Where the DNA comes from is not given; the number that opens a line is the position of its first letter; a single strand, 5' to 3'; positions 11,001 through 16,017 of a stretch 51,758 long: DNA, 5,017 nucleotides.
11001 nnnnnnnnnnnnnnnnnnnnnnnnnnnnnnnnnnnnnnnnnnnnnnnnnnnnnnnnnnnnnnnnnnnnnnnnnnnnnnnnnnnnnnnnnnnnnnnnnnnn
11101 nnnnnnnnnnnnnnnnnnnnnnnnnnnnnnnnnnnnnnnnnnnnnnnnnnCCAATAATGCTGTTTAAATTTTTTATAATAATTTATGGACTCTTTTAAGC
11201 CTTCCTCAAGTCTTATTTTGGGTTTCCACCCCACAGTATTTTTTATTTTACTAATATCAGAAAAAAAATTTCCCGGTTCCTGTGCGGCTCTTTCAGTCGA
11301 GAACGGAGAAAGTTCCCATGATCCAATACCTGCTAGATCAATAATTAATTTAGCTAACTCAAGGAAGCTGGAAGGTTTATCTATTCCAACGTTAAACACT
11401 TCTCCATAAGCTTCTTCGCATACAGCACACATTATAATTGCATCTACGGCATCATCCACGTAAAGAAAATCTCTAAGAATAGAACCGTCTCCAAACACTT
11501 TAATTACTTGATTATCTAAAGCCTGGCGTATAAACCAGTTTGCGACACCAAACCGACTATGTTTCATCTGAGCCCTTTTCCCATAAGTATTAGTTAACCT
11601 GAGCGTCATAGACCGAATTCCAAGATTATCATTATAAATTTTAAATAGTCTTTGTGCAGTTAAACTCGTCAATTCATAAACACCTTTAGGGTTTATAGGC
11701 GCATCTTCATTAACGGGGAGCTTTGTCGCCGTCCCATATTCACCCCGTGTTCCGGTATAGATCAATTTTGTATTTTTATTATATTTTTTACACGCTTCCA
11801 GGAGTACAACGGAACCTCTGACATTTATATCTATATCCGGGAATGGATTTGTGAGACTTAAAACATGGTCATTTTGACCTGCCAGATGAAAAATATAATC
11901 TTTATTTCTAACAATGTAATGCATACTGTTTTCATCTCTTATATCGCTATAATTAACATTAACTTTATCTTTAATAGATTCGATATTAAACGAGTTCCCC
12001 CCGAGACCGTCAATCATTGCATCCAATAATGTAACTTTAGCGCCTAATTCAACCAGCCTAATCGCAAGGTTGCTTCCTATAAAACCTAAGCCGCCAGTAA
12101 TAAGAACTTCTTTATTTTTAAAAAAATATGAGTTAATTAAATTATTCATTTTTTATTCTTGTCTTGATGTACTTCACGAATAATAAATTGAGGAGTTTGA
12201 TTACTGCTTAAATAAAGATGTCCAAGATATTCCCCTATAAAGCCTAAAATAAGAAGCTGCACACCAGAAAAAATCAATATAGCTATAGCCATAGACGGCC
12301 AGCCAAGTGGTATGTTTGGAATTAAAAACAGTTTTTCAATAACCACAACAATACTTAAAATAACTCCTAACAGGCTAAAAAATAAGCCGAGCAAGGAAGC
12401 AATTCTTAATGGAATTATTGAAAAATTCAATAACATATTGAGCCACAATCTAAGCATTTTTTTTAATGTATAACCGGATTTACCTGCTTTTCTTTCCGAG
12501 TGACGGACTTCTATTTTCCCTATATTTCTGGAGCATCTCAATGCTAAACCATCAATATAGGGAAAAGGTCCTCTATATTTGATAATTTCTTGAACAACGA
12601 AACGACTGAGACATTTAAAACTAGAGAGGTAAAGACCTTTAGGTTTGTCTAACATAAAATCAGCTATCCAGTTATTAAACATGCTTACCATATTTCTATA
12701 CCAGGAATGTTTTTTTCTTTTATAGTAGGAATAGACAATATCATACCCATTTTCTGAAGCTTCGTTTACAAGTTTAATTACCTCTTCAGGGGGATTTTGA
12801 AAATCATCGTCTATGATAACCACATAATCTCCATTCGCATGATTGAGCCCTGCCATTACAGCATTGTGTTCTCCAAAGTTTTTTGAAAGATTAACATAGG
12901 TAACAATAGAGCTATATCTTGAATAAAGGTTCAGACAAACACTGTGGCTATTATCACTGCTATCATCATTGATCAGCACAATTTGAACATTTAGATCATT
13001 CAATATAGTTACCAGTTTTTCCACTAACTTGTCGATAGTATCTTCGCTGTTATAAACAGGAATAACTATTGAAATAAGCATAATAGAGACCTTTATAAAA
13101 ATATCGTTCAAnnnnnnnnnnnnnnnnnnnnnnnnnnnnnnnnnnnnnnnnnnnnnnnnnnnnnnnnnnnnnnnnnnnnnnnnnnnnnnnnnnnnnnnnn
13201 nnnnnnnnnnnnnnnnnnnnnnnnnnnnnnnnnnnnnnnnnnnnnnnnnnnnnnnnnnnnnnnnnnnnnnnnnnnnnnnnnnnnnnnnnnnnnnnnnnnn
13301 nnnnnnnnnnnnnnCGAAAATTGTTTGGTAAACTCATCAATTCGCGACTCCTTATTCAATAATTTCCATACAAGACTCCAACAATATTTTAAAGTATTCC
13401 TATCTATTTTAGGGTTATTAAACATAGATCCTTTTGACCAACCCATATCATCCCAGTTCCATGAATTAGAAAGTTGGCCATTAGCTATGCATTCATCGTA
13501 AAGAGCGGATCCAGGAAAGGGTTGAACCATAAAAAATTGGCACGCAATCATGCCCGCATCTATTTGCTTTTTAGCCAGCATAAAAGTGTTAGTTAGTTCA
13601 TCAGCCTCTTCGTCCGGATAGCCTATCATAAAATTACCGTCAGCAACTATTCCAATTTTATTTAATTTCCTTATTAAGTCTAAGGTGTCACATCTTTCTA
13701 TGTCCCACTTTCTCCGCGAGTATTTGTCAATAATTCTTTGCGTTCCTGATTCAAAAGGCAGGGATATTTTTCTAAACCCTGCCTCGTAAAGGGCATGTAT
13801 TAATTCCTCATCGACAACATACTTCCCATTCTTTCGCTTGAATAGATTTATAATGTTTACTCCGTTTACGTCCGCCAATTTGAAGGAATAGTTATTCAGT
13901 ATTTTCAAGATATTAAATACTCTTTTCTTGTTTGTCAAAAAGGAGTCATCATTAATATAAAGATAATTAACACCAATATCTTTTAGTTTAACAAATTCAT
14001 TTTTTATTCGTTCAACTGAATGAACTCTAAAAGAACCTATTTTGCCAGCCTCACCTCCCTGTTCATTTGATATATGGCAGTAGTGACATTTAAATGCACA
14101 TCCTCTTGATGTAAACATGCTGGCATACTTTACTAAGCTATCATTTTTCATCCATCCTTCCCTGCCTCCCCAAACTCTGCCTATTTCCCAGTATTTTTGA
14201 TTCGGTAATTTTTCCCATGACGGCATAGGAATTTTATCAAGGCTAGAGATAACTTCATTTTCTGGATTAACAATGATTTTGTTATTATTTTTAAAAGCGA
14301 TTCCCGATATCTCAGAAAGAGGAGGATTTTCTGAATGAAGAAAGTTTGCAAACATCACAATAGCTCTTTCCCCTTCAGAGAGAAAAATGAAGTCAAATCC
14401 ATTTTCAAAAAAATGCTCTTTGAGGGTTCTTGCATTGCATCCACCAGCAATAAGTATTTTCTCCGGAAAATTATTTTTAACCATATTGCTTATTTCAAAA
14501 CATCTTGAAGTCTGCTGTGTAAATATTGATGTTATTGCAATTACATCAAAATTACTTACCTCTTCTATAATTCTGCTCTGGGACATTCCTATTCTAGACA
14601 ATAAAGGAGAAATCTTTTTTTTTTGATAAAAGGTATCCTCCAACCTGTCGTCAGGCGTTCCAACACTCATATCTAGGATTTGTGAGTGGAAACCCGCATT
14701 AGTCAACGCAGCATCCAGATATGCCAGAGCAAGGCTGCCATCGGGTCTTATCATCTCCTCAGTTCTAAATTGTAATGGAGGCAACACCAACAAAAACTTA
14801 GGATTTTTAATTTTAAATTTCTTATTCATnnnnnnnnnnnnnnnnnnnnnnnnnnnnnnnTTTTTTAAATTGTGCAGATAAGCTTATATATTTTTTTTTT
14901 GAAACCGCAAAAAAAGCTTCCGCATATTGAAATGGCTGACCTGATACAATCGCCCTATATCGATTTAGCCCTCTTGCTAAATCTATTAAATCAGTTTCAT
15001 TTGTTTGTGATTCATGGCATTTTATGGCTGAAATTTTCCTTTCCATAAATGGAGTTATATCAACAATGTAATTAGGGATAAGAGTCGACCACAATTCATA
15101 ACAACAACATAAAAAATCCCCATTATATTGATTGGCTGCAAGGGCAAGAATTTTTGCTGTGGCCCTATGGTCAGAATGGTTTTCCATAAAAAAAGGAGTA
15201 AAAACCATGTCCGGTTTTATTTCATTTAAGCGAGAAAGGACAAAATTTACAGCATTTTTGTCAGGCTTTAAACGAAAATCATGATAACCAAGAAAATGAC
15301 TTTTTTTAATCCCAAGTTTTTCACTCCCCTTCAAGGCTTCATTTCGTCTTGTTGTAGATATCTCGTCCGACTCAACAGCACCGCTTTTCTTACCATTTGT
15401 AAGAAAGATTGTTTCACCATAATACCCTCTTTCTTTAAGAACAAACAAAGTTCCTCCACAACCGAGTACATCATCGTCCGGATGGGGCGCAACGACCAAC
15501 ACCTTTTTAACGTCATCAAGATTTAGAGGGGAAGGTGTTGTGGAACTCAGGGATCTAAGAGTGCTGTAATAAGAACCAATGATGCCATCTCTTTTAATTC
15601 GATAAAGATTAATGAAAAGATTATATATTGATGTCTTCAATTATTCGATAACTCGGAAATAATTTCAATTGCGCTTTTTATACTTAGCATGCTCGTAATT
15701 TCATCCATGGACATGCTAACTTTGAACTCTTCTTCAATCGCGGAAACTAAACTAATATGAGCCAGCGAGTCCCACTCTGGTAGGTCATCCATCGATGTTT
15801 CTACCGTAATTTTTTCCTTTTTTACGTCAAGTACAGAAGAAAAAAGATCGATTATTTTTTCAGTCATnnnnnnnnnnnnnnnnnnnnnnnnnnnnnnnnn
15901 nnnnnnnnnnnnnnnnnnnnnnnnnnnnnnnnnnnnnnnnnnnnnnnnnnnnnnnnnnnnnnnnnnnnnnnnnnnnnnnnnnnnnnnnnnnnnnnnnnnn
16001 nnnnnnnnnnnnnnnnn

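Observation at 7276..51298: Seven radical SAM enzymes (five B12-binding class B, two SPASM/twitch) in one glycan locus, with no peptide substrate in sight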

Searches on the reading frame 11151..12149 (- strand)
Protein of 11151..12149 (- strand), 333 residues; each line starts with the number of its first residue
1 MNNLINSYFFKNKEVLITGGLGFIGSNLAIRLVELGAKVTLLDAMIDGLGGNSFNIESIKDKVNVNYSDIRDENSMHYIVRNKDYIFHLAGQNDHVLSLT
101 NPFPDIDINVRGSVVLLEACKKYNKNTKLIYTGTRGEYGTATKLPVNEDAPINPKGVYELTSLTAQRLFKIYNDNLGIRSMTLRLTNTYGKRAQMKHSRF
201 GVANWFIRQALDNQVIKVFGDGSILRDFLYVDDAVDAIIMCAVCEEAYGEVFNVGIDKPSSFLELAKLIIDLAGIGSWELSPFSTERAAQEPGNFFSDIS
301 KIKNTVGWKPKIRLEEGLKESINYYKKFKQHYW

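Call 5: search_protein_families(library=pfam, proteins=[window:11151-12149:-], max_evalue=0.001)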
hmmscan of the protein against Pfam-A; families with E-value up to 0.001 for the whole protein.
window:11151-12149:- (333 aa): 6 families
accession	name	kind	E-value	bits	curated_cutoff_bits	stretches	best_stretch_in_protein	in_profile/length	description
PF01370.27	Epimerase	-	1e-45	156.5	20.9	1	15-255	1-240/240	NAD dependent epimerase/dehydratase family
PF16363.11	GDP_Man_Dehyd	-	3.3e-43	148.9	27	1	16-320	1-331/332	GDP-mannose 4,6 dehydratase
PF01073.25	3Beta_HSD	-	7.5e-16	58.4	22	1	16-242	1-229/280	3-beta hydroxysteroid dehydrogenase/isomerase family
PF02719.21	Polysacc_synt_2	-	1.2e-12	48.1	20.2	1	15-275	1-249/293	Polysaccharide biosynthesis protein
PF04321.23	RmlD_sub_bind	-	4.4e-12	46.1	27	1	14-323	2-283/287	RmlD substrate binding domain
PF07993.18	NAD_binding_4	-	0.00025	20.7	20.1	0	73-151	79-153/258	Male sterility protein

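Call 62: search_protein_families(library=ncbifam, proteins=[window:11151-12149:-], max_evalue=1e-10)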
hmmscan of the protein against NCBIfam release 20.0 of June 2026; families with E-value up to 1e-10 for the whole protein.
window:11151-12149:- (333 aa): 16 families
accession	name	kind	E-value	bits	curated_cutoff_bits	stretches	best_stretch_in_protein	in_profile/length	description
TIGR01181.1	dTDP_gluc_dehyt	equivalog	1.2e-44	152.7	365.1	1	15-330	2-316/321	dTDP-glucose 4,6-dehydratase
TIGR04180.1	EDH_00030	hypoth_equivalog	5.5e-40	137.3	475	1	15-312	1-296/297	NAD-dependent 4,6-dehydratase LegB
TIGR01179.1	galE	equivalog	8e-34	116.9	262.3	1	15-331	2-331/332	UDP-glucose 4-epimerase GalE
TIGR02197.1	heptose_epim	equivalog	2e-29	102.8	274.6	1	15-326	1-314/316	ADP-glyceromanno-heptose 6-epimerase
NF011728.1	PRK15181.1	equivalog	1.6e-24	86.6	760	1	10-326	13-338/348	Vi polysaccharide biosynthesis UDP-N-acetylglucosaminuronic acid C-4 epimerase TviC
NF007490.0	PRK10084.1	subfamily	3.8e-23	82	649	1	143-329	151-338/361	dTDP-glucose 4,6-dehydratase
TIGR02622.1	CDP_4_6_dhtase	equivalog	1.2e-21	77.3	278.45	1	9-132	1-127/352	CDP-glucose 4,6-dehydratase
NF007582.0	PRK10217.1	equivalog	7.2e-21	74.7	698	1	13-327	2-333/355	dTDP-glucose 4,6-dehydratase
NF007956.0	PRK10675.1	subfamily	3.1e-18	66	394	1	14-331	2-335/338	UDP-glucose 4-epimerase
NF047922.1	GDPFucSynFcl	equivalog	5e-16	59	500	1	124-327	95-303/308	GDP-L-fucose synthase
NF008360.0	PRK11150.1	equivalog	1.1e-14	54.4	452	1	15-324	2-305/310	ADP-glyceromanno-heptose 6-epimerase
NF043036.1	ErythonDh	equivalog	1.4e-14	54.1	325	1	14-174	2-165/321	D-erythronate dehydrogenase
NF041015.1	UDPsulfquin_syn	equivalog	6.9e-14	51.6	575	0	14-152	2-161/384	UDP-sulfoquinovose synthase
NF008872.0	PRK11908.1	equivalog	2.1e-13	50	294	1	13-327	2-337/349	bifunctional UDP-4-keto-pentose/UDP-xylose synthase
TIGR03466.1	HpnA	hypoth_equivalog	4.2e-11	42.3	367.65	1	14-158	2-141/327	hopanoid-associated sugar epimerase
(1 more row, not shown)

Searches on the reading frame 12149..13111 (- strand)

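Call 5: search_protein_families(library=pfam, proteins=[window:12149-13111:-], max_evalue=0.001)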
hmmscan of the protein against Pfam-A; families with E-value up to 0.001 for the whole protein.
window:12149-13111:- (321 aa): 4 families
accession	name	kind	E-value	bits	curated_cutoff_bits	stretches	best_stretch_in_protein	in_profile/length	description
PF00535.33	Glycos_transf_2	-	7.9e-30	104.4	23.3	1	14-160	1-151/168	Glycosyl transferase family 2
PF10111.15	Glyco_tranf_2_2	-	2.7e-07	30.8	27.3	1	14-109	1-97/276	Glycosyltransferase like family 2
PF13641.12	Glyco_tranf_2_3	-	8.7e-07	29.6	27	1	13-126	3-119/230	Glycosyltransferase like family 2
PF13506.12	Glyco_transf_21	-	0.00076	19.4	21.7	0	83-155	20-93/174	Glycosyl transferase family 21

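Call 62: search_protein_families(library=ncbifam, proteins=[window:12149-13111:-], max_evalue=1e-10)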
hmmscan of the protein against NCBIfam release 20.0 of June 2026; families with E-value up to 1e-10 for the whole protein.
window:12149-13111:- (321 aa): 7 families
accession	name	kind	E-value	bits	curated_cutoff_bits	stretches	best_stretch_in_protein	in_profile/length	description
NF007986.1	PRK10714.1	equivalog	5.9e-57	193.1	529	1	10-316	5-313/316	undecaprenyl-phosphate 4-deoxy-4-formamido-L-arabinose transferase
NF047588.1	GlcsyltransPgfSStrep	equivalog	3.1e-48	164.6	500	1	11-314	1-305/308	glycosyltransferase PgfS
NF007482.0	PRK10073.1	equivalog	3.2e-13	49.4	423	1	10-126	5-118/334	glycosyltransferase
TIGR03937.1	PgaC_IcaA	equivalog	3.5e-13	49.3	422.3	1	10-103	44-135/407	poly-beta-1,6-N-acetyl-D-glucosamine synthase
TIGR04182.1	glyco_TIGR04182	equivalog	4e-12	46.1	325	1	13-295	2-281/293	S-layer glycoprotein N-glycosyltransferase AglJ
TIGR03111.1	glyc2_xrt_Gpos1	hypoth_equivalog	1.4e-11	43.8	363.95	1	12-118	50-156/439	TIGR03111 family XrtG-associated glycosyltransferase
NF041875.1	EPS_EpsD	equivalog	7.7e-11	42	370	0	13-111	1-97/325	exopolysaccharide biosynthesis glycosyltransferase EpsD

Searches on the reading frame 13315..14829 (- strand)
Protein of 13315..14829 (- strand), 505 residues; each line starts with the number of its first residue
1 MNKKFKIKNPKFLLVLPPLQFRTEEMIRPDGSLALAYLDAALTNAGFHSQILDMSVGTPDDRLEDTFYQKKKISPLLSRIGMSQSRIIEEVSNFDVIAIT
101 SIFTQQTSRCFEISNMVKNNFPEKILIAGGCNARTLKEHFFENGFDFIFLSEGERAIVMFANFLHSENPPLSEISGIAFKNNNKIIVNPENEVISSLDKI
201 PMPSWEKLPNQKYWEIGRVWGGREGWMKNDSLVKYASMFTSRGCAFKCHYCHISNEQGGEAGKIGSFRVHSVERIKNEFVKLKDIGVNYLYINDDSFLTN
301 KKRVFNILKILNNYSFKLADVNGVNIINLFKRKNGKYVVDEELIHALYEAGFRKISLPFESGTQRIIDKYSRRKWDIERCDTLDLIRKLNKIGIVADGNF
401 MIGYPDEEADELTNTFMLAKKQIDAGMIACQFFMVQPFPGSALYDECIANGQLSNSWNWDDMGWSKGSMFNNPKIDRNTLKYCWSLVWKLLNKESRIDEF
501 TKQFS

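Call 3: search_protein_families(library=pfam, proteins=[window:13315-14829:-], max_evalue=0.01)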
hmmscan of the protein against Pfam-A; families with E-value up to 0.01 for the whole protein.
window:13315-14829:- (505 aa): 2 families
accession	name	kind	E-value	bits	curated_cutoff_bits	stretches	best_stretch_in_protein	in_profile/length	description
PF04055.27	Radical_SAM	-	9.2e-15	55.6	29.5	1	240-416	3-163/166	Radical SAM superfamily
PF02310.24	B12-binding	-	7.4e-10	39.2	32.1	1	33-157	15-117/121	B12 binding domain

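Call 4: search_protein_families(library=ncbifam, proteins=[window:13315-14829:-], max_evalue=0.01)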
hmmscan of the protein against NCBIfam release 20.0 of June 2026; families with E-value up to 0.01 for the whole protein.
window:13315-14829:- (505 aa): 23 families
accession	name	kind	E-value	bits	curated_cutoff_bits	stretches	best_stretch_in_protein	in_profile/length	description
NF038361.1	rSAM_Sden_1168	equivalog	8.8e-39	133.5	575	1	8-454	61-480/560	Sden_1168 family B12-binding radical SAM P-methyltransferase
TIGR03471.1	HpnJ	equivalog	5.8e-31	107.9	577.6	1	92-480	67-421/472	hopanoid biosynthesis associated radical SAM protein HpnJ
TIGR02026.1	BchE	equivalog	3.9e-22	78.8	481.35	1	83-449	51-389/497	magnesium-protoporphyrin IX monomethyl ester anaerobic oxidative cyclase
TIGR04479.1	bcpD_PhpK_rSAM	subfamily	4.6e-21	74.8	600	1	229-421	235-408/504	PhpK family radical SAM P-methyltransferase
TIGR04013.1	B12_SAM_MJ_1487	hypoth_equivalog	4.1e-19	68.7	251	2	86-218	33-158/382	TIGR04013 family B12-binding domain/radical SAM domain-containing protein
NF050148.1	rSAM_ApyD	equivalog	9.3e-19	67.2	750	1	111-448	91-394/645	RiPP biosynthesis radical SAM protein ApyD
TIGR04014.1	B12_SAM_MJ_0865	equivalog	1.5e-13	50.3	360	1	240-448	165-359/434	methyl-coenzyme M reductase glutamine C-methyltransferase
TIGR04190.1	B12_SAM_Ta0216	equivalog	1.9e-12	46.5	500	1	108-421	94-393/554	TIGR04190 family B12-binding domain/radical SAM domain protein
NF040542.1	rSAM_RCCLKC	equivalog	2.4e-12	46.7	450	1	89-413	44-341/423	arsinothricin biosynthesis radical SAM protein ArsL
TIGR03975.1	rSAM_ocin_1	subfamily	3.5e-12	45.6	281.85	1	92-409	127-417/606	RiPP maturation radical SAM C-methyltransferase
NF033070.1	rSAM_AprD4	equivalog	6.2e-12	45.1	500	1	235-454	196-397/456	AprD4 family radical SAM diol-dehydratase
NF033712.0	B12_rSAM_KedN5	subfamily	1.8e-10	39.7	700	1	93-317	62-274/624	KedN5 family methylcobalamin-dependent radical SAM C-methyltransferase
TIGR04072.2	rSAM_ladder_B12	equivalog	6.9e-10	38.1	360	1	236-456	181-381/443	lipid biosynthesis B12-binding/radical SAM protein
TIGR04295.1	B12_rSAM_oligo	hypoth_equivalog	8.6e-10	37.9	400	1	130-307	109-265/422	TIGR04295 family B12-binding domain-containing radical SAM protein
NF045585.1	rSAM_slr0320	equivalog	8.3e-07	27.9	775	1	211-394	213-379/511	photosystem II high light acclimation radical SAM protein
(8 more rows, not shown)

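Call 51: find_related_loci(query=window:13315-14829:-, collection=metagenome_contigs, flank=10000)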
Query window:13315-14829:- (505 aa) in metagenome_contigs; peptide patterns used: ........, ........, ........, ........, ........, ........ (x = any residue, [..] = any of these).
206 stretches matched a pattern; 3 encode a relative of the query (tblastn E <= 1e-3); 3 distinct loci.
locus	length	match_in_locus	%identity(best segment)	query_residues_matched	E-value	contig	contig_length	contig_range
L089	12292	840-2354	81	1-505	0e+0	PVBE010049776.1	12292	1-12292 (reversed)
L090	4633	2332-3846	80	1-505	0e+0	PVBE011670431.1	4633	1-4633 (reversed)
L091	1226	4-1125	60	132-505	0e+0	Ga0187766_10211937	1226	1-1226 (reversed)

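Call 65: search_solved_structures(query=window:13315-14829:-, max_evalue=0.001)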
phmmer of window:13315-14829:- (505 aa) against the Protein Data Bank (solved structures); distinct sequences matched with E-value up to 0.001: 4.
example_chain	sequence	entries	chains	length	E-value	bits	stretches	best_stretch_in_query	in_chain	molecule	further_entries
7kdx_A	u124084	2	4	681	2.1e-06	29.8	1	93-293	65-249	Methyltransferase TokK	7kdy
9n1b_A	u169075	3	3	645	1.8e-05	26.7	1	122-297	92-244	Radical SAM protein | Radical SAM enzyme CysS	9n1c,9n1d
6fd2_B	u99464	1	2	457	3.4e-05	25.9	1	238-458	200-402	Putative apramycin biosynthetic oxidoreductase 4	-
9ccb_A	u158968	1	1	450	5.2e-05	25.2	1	239-447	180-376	Radical SAM core domain-containing protein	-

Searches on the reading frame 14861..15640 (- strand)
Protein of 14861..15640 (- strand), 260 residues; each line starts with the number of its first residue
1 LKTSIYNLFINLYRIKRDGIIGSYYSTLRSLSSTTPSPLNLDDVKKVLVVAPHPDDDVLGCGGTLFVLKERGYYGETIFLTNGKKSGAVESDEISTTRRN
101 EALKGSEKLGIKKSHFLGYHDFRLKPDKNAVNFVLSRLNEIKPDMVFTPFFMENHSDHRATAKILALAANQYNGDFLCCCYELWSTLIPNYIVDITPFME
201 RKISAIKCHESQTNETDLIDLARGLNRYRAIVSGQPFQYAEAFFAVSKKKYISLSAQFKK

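Call 5: search_protein_families(library=pfam, proteins=[window:14861-15640:-], max_evalue=0.001)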
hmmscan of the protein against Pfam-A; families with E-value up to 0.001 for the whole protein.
window:14861-15640:- (260 aa): 1 family
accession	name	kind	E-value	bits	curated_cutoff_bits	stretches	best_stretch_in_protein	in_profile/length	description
PF02585.22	PIG-L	-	3.1e-26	92.8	28.2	1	48-166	1-126/129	GlcNAc-PI de-N-acetylase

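Call 94: search_protein_families(library=ncbifam, proteins=[window:14861-15640:-], max_evalue=1e-8)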
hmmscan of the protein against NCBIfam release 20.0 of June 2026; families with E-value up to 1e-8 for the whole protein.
window:14861-15640:- (260 aa): 3 families
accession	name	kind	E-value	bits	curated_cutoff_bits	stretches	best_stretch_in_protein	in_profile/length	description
TIGR04001.1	thiol_BshB1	equivalog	1.8e-23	83.4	182.5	1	46-167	3-120/226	bacillithiol biosynthesis deacetylase BshB1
TIGR04000.1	thiol_BshB2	equivalog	6.1e-15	55.5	195.25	1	46-216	2-188/217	bacillithiol biosynthesis deacetylase BshB2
NF002557.0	PRK02122.1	subfamily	5.8e-09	34.6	384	0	43-92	369-416/653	glucosamine-6-phosphate deaminase-like protein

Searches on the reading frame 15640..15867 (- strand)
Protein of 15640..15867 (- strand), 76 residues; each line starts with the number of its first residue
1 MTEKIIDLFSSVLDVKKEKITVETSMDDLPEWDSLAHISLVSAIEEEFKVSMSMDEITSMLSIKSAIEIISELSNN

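Call 13: search_protein_families(library=pfam, proteins=[window:15640-15867:-], max_evalue=1)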
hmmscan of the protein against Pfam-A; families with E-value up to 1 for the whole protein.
window:15640-15867:- (76 aa): 4 families
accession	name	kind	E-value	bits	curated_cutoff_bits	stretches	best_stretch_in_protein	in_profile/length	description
PF00550.31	PP-binding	-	7.7e-08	32.9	20.8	1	3-62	1-59/67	Phosphopantetheine attachment site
PF23297.2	ACP_SdgA_C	-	4.6e-06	27.1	27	1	2-74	12-83/95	Highly reducing polyketide synthase sdgA, C-terminal ACP domain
PF14573.12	PP-binding_2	-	0.056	14.1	32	1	16-58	25-71/96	Acyl-carrier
PF16320.10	Ribosomal_L12_N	-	0.5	10.5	25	1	40-53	20-33/48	Ribosomal protein L7/L12 dimerisation domain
